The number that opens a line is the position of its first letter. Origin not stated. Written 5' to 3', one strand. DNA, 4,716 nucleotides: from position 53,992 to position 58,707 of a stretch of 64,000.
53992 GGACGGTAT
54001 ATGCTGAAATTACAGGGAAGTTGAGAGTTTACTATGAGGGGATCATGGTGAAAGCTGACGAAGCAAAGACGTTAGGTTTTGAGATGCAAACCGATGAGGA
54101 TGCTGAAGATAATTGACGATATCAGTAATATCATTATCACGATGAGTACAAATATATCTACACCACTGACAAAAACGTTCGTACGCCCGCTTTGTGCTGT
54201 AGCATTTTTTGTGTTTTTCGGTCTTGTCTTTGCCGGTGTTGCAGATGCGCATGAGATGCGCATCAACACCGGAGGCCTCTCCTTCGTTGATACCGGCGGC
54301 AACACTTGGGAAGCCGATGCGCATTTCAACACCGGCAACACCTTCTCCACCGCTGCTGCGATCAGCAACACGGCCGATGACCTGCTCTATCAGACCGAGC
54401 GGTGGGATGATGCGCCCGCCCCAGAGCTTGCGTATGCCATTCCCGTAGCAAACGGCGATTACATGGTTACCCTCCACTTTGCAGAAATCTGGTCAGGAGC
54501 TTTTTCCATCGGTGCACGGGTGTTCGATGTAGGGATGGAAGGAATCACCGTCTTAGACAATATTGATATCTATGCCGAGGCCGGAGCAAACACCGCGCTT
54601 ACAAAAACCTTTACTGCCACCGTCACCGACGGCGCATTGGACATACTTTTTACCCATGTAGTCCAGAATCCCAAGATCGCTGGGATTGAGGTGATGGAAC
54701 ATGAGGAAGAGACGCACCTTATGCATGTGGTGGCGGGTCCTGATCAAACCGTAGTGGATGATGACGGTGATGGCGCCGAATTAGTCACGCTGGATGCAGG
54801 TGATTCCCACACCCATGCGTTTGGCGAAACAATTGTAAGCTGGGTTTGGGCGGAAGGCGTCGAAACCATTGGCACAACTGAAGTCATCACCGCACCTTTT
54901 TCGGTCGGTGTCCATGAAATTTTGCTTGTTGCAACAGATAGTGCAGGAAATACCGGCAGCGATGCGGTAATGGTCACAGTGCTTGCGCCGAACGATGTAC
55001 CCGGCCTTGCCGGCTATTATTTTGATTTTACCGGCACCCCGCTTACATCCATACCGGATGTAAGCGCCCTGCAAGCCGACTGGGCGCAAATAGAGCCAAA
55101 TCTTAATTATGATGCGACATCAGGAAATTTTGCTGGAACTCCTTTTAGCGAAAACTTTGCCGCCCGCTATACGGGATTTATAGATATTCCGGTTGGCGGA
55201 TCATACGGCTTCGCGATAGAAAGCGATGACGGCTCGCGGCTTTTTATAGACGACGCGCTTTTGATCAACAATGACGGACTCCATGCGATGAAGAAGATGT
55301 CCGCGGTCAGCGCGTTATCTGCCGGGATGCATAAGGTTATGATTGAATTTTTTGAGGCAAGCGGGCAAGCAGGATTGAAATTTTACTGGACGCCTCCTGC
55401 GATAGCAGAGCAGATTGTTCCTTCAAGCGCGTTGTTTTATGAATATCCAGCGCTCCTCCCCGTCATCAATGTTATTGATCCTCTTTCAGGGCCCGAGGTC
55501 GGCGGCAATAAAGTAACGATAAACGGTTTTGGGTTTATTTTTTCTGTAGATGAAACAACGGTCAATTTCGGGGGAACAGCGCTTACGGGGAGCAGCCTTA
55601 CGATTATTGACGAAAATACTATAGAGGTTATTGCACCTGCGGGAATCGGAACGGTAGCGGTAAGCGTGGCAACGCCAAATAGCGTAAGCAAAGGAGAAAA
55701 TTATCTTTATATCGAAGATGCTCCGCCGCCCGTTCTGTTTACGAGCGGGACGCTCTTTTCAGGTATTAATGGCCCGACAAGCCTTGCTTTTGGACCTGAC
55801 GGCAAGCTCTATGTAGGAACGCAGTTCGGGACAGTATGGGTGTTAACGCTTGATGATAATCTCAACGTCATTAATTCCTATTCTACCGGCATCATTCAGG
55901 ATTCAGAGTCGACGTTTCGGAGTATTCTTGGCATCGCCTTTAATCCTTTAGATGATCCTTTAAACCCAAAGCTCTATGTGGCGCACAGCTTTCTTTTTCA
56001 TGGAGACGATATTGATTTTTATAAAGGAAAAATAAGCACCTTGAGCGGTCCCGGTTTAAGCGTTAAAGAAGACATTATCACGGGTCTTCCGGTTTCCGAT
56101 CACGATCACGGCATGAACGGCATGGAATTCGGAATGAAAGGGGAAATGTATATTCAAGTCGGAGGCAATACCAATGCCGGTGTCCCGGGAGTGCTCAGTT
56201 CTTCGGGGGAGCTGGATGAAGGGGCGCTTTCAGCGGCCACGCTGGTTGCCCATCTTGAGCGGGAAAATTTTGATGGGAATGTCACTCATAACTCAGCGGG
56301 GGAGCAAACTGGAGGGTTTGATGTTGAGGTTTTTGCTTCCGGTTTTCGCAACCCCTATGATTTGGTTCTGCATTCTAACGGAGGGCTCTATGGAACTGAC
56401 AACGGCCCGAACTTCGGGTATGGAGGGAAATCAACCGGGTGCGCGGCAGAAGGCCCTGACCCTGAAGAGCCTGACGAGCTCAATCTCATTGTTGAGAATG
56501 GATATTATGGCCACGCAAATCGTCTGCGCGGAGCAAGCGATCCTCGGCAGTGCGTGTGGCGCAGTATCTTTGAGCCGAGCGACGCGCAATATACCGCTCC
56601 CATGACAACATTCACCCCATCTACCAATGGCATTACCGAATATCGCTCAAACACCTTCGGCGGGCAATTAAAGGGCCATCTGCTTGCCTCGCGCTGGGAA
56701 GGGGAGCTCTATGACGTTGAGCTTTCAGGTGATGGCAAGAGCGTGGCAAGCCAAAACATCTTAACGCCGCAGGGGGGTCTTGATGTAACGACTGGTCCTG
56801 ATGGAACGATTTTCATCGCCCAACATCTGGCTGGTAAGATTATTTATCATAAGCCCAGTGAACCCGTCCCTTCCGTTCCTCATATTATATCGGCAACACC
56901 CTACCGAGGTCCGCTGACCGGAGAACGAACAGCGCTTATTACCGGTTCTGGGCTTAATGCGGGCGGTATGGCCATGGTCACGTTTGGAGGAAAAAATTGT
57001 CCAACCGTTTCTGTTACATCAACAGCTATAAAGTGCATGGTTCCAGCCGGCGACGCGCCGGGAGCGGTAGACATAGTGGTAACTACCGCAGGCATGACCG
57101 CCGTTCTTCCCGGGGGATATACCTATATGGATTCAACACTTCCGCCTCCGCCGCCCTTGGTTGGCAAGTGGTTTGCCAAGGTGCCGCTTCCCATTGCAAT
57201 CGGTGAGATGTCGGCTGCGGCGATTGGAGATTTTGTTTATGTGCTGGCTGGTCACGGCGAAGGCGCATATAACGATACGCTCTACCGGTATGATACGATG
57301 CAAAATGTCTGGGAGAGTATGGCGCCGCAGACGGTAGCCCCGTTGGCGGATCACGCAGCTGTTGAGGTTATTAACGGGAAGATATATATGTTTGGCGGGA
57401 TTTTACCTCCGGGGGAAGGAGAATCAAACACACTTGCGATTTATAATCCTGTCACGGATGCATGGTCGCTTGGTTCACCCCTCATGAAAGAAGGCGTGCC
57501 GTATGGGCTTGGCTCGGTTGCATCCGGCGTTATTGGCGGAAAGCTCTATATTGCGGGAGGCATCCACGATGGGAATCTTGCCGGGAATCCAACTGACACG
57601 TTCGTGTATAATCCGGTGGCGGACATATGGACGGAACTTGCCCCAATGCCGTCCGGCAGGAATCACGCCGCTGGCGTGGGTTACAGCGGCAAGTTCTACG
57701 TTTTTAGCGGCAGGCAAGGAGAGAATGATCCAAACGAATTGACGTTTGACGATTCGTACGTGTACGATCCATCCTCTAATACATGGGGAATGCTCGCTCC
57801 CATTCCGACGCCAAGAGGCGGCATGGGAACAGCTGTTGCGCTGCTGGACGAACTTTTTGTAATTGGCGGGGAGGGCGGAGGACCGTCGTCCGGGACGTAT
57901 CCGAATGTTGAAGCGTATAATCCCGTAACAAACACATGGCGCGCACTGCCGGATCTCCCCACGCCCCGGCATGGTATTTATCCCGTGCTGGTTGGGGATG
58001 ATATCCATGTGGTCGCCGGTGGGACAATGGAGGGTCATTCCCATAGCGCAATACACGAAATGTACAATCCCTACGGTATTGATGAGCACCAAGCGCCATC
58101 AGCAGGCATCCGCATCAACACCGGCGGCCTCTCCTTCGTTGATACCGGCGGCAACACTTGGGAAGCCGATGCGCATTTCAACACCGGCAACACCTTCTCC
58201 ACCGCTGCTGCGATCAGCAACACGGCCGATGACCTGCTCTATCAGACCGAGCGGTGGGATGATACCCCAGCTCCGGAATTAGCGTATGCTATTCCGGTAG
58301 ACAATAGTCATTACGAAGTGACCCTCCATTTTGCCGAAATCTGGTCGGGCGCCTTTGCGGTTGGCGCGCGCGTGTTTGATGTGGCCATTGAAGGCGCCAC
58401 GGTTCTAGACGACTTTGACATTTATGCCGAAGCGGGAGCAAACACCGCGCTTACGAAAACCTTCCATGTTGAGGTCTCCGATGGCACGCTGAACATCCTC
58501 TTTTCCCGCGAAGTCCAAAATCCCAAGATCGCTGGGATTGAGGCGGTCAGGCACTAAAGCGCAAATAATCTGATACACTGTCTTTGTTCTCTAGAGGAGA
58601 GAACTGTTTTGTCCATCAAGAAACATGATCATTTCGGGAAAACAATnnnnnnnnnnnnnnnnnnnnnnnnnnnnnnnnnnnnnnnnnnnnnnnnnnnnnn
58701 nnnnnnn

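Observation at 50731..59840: Glycan synthesis locus resembling Streptomyces cslA-glxA-cslZ: processive GT2 + GT-C membrane protein + Kelch/malectin giant + GH6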

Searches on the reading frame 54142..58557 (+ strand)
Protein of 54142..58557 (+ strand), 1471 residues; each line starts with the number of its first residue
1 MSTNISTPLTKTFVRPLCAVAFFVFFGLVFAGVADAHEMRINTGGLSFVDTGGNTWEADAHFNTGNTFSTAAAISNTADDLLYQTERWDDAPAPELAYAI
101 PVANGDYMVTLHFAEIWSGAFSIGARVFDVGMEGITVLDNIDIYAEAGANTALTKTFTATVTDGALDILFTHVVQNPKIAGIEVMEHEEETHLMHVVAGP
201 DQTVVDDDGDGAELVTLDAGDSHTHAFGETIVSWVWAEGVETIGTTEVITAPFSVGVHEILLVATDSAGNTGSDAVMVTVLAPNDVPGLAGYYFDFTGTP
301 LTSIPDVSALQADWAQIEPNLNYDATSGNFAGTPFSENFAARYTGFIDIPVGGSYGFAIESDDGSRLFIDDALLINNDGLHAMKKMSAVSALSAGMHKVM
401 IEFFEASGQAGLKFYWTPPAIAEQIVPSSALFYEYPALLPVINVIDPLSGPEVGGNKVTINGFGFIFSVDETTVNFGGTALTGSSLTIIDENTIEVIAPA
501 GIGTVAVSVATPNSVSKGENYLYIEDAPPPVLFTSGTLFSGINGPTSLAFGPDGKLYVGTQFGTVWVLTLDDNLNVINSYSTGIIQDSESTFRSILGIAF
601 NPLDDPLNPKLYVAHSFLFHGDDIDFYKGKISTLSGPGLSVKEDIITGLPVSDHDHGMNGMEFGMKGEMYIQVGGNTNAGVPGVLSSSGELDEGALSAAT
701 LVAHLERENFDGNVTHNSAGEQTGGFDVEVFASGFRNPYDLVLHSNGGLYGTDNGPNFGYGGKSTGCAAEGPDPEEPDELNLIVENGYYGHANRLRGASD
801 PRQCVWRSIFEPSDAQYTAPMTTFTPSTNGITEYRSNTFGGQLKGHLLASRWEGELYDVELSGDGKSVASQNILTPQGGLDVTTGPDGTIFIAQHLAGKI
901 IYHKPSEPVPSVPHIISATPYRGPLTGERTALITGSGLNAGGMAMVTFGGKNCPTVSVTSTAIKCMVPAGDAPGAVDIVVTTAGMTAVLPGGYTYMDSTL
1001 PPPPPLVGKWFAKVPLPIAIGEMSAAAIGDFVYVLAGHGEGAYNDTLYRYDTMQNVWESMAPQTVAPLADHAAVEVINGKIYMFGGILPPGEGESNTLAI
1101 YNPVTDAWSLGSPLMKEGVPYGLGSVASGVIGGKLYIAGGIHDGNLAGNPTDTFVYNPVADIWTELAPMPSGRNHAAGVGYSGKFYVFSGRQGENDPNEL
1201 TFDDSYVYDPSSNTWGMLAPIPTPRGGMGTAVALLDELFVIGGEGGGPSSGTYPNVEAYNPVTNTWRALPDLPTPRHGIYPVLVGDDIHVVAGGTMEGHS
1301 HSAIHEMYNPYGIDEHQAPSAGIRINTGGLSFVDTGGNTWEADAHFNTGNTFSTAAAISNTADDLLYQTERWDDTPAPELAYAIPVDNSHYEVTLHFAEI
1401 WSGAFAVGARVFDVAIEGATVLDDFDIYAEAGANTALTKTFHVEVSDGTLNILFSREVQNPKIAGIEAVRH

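Call 5: search_protein_families(library=pfam, proteins=[window:54142-58557:+], max_evalue=0.01)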
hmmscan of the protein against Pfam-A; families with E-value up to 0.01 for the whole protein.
window:54142-58557:+ (1471 aa): 15 families
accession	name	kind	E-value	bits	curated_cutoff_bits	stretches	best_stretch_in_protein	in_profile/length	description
PF11721.14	Malectin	-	6.6e-61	205.5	23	2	1323-1465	3-162/163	Malectin domain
PF01344.31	Kelch_1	-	5e-34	115.9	20.1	4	1230-1273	6-46/46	Kelch motif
PF13964.12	Kelch_6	-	6.1e-32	109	25.3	5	1236-1276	12-50/50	Kelch motif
PF24681.1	Kelch_KLHDC2_KLHL20_DRC7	-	6e-30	104.6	50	2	1130-1305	6-182/221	KLHDC2/KLHL20/DRC7 Kelch-repeats domain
PF13418.12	Kelch_4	-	3.5e-26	91.3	21.6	3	1174-1223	4-49/49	Galactose oxidase, central domain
PF13415.12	Kelch_3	-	5.7e-24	84.2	22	3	1236-1278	2-42/48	Galactose oxidase, central domain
PF07646.21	Kelch_2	-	5e-23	80.2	21.3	2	1123-1170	2-48/48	Kelch motif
PF01833.30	TIG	-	1.7e-22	79.6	20.9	2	913-995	1-84/84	IPT/TIG domain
PF24996.1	NANM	-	1.4e-20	73.9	45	2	1161-1243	41-124/350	N-acetylneuraminate epimerase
PF24981.1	Beta-prop_ATRN-LZTR1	-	1.9e-19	70.4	50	1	1033-1293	2-279/289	Attractin/LZTR1 beta-propeller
PF07691.17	PA14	-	3.5e-19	69.5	24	1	288-428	4-145/147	PA14 domain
PF25210.1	Kelch_FKB95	-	6.7e-17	62.4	70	2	1022-1140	35-149/268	FKB95, Kelch-repeats domain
PF07995.17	GSDH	-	2.6e-14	53.7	25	1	544-895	3-324/332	Glucose / Sorbosone dehydrogenase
PF12819.13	Malectin_like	-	5.7e-10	39.4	24.5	2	1378-1467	234-327/331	Malectin-like domain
PF13854.13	Kelch_HCF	-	0.0018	18.1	113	0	1037-1096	207-267/345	Host cell factor, Kelch-repeats domain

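Call 13: search_protein_families(library=ncbifam, proteins=[window:54142-58557:+], max_evalue=0.01)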
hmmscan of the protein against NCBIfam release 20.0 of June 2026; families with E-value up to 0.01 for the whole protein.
window:54142-58557:+ (1471 aa): 9 families
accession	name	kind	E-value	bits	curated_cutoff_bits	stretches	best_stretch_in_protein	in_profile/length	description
NF049877.1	GlucurArabfur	equivalog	3.8e-37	127.5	1800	2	40-190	1062-1234/1400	beta-d-glucuronidase/beta-L-arabinofuranosidase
NF010730.0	PRK14131.1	subfamily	1.8e-19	69.7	416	2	1162-1242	71-154/384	N-acetylneuraminate epimerase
TIGR03547.1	muta_rot_YjhT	subfamily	2.2e-16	59.9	256.35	2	1162-1242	42-125/346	YjhT family mutarotase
TIGR03548.1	mutarot_permut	subfamily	1.9e-13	50.3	243.2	1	1119-1219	110-202/323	cyclically-permuted mutarotase family protein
TIGR02604.1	Piru_Ver_Nterm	subfamily_domain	2.5e-11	43.6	122.2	1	643-897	109-341/367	PVC-type heme-binding CxxCH protein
TIGR03606.1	non_repeat_PQQ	subfamily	3.1e-11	42.8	434.55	1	533-793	20-269/454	glucose/sorbosone family PQQ-dependent dehydrogenase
NF058597.1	CoaZ_rpt_PGGG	domain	1.9e-08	34.2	30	1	912-984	2-75/88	choice-of-anchor Z repeating domain-containing protein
TIGR03437.1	Soli_cterm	paralog_domain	1.3e-05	25.1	29.05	1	942-986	42-86/225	Solibacter uncharacterized C-terminal domain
NF033206.1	ScyE_fam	subfamily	3.5e-05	23.5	80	0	538-563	3-28/333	ScyD/ScyE family protein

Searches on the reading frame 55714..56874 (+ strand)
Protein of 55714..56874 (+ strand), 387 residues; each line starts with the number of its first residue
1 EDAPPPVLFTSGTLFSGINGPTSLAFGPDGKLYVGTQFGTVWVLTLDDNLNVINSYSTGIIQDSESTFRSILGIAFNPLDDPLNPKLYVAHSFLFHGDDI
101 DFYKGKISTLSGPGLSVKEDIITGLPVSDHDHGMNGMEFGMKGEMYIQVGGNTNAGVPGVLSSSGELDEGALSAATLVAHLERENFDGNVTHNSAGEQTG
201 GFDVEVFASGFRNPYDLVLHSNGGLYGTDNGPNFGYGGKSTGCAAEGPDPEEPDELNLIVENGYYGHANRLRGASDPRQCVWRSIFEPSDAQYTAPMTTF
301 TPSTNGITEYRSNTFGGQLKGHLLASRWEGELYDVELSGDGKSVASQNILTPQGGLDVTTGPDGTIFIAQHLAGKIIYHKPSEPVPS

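Call 17: search_solved_structures(query=window:55714-56874:+, max_evalue=0.01)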
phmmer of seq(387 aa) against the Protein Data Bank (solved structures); distinct sequences matched with E-value up to 0.01: 3.
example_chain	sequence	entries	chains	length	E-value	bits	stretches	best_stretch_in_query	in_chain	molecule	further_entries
1c9u_A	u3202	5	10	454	3.2e-07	33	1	11-234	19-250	SOLUBLE QUINOPROTEIN GLUCOSE DEHYDROGENASE | PROTEIN (SOLUBLE QUINOPROTEIN GLUCOSE DEHYDROGENASE) | Quinoprotein glucose dehydrogenase B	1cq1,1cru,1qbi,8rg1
8re0_A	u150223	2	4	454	3.2e-07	33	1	11-234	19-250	Quinoprotein glucose dehydrogenase B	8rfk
5min_A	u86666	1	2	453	5.1e-07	32.3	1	11-234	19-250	Quinoprotein glucose dehydrogenase B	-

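Call 60: search_solved_structures(query=window:55714-56874:+, max_evalue=1, show_alignments=2)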
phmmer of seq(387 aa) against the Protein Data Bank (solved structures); distinct sequences matched with E-value up to 1: 15.
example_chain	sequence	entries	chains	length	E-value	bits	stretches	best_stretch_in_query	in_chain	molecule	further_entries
1c9u_A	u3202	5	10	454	3.2e-07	33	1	11-234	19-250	SOLUBLE QUINOPROTEIN GLUCOSE DEHYDROGENASE | PROTEIN (SOLUBLE QUINOPROTEIN GLUCOSE DEHYDROGENASE) | Quinoprotein glucose dehydrogenase B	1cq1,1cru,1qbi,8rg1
8re0_A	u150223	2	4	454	3.2e-07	33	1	11-234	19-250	Quinoprotein glucose dehydrogenase B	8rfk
5min_A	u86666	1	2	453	5.1e-07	32.3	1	11-234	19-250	Quinoprotein glucose dehydrogenase B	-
7ekc_B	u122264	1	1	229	0.37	13.1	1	24-133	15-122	Spike protein S1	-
7wnm_A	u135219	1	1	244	0.42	12.9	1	24-133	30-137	Spike protein S1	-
7nx8_E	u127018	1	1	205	0.53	12.5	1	28-134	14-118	Spike protein S1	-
7nxb_E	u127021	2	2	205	0.53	12.5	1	28-134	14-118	Spike protein S1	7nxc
27ke_B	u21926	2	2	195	0.58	12.4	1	28-134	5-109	Spike protein S1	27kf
8xyz_B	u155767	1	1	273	0.66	12.2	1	10-119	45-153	Signal peptide, Spike protein S1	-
6yla_E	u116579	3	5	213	0.72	12.1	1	20-120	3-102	Spike glycoprotein | Spike protein S1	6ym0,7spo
8df5_R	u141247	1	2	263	0.8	11.9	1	16-127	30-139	Spike protein S1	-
8idn_A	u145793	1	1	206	0.84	11.9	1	28-120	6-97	Spike protein S1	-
7wp8_F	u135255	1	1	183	0.88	11.8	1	28-131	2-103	Spike glycoprotein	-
7xsa_E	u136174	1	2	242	0.94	11.7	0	20-127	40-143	Spike protein S1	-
7xsb_E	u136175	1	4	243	0.95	11.7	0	20-127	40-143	Spike protein S1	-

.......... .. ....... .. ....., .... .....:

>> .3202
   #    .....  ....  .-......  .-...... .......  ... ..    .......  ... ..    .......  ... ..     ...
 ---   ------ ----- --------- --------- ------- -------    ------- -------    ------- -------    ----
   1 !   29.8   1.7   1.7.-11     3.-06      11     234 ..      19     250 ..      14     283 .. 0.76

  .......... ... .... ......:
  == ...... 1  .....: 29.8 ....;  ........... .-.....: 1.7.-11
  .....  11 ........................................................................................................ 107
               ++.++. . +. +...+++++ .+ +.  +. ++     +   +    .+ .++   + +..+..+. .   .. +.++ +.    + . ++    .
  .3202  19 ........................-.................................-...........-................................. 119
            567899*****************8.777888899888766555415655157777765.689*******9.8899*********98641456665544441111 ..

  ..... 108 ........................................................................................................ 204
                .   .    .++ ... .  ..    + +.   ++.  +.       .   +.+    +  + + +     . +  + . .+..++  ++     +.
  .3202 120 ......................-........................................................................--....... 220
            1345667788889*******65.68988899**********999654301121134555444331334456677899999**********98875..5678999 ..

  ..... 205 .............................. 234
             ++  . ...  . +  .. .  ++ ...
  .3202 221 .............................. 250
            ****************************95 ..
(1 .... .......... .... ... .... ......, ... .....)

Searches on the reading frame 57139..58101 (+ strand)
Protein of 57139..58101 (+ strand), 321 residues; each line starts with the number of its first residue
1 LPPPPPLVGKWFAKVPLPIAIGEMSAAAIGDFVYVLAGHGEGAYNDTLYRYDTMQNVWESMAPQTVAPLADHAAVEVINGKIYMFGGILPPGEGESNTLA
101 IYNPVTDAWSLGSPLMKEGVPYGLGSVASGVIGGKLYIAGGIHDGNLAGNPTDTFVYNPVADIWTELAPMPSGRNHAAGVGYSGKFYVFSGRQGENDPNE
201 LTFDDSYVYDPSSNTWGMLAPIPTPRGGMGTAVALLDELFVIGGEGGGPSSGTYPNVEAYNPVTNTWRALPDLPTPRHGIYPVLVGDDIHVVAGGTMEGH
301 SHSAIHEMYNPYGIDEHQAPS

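Call 16: search_solved_structures(query=window:57139-58101:+, max_evalue=0.01)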
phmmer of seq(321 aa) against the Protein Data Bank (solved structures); distinct sequences matched with E-value up to 0.01: 111 (the best 60 are shown).
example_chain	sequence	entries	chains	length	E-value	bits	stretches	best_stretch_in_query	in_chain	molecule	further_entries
7on8_A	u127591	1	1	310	2.3e-59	204.5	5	187-302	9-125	SAKe6AR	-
8pjs_A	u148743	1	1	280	1.4e-54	188.8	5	208-312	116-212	SAKeCEref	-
7on6_A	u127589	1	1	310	2.7e-53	184.5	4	183-303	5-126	SAKe6AE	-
7ona_A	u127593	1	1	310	3.9e-52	180.7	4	182-304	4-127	SAKe6AC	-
7on7_A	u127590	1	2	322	1.7e-47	165.5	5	184-293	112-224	SAKe6BE-L2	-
7onh_A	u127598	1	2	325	1.6e-42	149.1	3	176-299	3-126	SAKe6BE-L3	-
8pjr_A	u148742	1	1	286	4.3e-41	144.4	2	75-281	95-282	SAKe6AC-LB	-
7pvp_A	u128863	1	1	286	8.1e-41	143.5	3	184-311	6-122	SAKe6BC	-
7ong_A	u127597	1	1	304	4.2e-37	131.3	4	183-299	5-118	SAKe6BE-L1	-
7q58_A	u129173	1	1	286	3e-36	128.4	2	80-311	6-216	SAKe6BR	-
8pjy_A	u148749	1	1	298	6.4e-34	120.8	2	132-311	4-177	SAKe6EEref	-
8pju_A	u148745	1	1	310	2.3e-33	119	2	131-280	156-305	SAKe6DEtal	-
8pjv_A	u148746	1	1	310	3.1e-33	118.5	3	133-301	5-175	SAKe6DR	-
8pjt_A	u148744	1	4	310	8.1e-33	117.1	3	208-311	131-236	SAKe6DEref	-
8pjw_A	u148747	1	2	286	1.3e-32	116.4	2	79-311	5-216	SAKe6FE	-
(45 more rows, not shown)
